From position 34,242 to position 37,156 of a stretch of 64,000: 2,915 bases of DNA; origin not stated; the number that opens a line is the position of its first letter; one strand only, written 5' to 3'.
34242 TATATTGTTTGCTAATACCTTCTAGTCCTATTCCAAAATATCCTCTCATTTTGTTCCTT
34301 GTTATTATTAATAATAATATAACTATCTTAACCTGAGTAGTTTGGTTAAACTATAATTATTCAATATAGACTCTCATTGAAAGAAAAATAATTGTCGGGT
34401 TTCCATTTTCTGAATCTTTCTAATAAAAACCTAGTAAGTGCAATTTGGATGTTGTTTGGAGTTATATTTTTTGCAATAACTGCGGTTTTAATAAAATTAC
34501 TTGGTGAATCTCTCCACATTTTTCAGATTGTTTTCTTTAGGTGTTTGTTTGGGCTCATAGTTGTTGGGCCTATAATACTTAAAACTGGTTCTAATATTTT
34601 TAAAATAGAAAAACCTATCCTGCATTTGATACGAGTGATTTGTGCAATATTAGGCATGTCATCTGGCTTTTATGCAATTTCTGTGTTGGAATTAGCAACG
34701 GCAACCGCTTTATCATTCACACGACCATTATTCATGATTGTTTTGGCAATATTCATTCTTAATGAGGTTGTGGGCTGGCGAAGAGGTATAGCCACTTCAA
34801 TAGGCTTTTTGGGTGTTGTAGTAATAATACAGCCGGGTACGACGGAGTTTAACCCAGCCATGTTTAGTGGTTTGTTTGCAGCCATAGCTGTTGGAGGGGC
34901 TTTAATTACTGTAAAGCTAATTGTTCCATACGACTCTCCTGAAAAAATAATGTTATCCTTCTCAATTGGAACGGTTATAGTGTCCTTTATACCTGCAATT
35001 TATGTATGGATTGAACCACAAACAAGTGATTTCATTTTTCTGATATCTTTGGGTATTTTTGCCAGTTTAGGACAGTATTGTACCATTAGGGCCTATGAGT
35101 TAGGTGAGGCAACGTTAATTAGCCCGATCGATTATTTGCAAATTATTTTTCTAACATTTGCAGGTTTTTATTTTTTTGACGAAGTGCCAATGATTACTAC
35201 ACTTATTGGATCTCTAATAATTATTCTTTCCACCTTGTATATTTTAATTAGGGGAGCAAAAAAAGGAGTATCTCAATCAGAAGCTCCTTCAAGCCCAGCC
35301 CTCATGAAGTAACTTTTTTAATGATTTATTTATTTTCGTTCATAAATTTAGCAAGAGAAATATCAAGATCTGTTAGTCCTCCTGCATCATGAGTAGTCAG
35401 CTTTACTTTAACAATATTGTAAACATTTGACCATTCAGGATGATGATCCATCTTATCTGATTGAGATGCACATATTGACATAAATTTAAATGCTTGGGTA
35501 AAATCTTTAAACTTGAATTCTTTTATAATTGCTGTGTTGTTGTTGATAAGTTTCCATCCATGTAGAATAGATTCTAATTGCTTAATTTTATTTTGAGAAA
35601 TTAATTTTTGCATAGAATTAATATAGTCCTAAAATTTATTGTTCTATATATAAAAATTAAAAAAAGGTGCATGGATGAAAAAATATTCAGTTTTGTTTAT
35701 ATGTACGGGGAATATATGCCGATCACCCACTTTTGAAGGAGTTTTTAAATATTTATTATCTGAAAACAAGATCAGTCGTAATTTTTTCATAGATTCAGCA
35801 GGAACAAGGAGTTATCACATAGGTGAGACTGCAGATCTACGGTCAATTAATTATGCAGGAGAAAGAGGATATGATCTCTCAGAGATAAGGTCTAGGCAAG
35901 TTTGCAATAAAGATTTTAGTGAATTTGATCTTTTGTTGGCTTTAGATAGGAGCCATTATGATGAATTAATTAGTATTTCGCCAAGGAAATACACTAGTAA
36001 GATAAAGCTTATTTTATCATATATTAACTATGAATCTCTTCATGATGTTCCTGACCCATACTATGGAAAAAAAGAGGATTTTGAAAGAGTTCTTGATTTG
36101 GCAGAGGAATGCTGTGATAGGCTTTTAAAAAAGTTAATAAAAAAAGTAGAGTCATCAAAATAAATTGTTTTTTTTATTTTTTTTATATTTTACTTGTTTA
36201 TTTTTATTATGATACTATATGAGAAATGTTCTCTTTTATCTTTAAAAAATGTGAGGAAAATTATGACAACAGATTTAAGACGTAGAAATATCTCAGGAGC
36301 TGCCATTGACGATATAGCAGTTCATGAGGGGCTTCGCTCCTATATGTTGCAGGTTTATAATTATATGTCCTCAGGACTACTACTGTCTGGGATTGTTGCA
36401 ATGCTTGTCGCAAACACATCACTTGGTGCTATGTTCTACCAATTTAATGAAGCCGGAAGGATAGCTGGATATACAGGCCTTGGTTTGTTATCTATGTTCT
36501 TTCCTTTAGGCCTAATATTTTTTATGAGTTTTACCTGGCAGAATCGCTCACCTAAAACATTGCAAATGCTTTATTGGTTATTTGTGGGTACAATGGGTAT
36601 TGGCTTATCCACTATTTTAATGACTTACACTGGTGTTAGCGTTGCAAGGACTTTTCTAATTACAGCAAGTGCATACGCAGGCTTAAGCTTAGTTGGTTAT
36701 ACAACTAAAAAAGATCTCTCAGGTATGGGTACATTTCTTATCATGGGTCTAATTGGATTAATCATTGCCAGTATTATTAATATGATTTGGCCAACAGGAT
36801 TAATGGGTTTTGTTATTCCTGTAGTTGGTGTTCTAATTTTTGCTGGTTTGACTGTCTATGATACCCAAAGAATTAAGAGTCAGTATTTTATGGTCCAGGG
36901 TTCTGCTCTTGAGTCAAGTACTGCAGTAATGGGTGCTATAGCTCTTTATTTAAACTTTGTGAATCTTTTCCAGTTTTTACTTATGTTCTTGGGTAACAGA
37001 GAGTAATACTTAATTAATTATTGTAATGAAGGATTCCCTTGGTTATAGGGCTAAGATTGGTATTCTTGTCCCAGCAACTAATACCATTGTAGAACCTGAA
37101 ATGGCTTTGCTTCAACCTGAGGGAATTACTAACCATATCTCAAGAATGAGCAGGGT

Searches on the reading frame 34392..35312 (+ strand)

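Call 55: search_protein_families(library=pfam, proteins=[window:34392-35312:+], max_evalue=0.00001)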
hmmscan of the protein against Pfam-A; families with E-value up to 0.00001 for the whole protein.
window:34392-35312:+ (306 aa): 1 family
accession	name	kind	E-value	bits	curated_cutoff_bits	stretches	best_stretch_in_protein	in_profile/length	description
PF00892.27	EamA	-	2.6e-28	99.4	28.2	2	17-146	4-134/135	EamA-like transporter family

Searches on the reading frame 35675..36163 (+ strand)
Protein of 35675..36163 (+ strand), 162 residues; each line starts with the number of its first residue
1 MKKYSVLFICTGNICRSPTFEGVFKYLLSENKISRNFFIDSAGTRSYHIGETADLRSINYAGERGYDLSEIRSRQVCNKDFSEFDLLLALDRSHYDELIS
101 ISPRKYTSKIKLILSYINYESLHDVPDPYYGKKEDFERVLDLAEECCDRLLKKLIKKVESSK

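Call 55: search_protein_families(library=pfam, proteins=[window:35675-36163:+], max_evalue=0.00001)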
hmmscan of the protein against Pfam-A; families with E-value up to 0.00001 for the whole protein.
window:35675-36163:+ (162 aa): 1 family
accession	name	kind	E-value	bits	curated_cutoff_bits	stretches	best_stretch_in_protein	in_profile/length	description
PF01451.26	LMWPc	-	4.5e-40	137.6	23.2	1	6-151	1-144/144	Low molecular weight phosphotyrosine protein phosphatase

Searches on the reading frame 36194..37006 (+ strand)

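Call 55: search_protein_families(library=pfam, proteins=[window:36194-37006:+], max_evalue=0.00001)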
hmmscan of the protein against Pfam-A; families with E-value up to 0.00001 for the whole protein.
window:36194-37006:+ (270 aa): 1 family
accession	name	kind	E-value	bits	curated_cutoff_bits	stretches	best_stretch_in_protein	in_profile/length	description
PF01027.25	Bax1-I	-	1.3e-52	179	34.1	1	48-266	1-207/207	Inhibitor of apoptosis-promoting Bax1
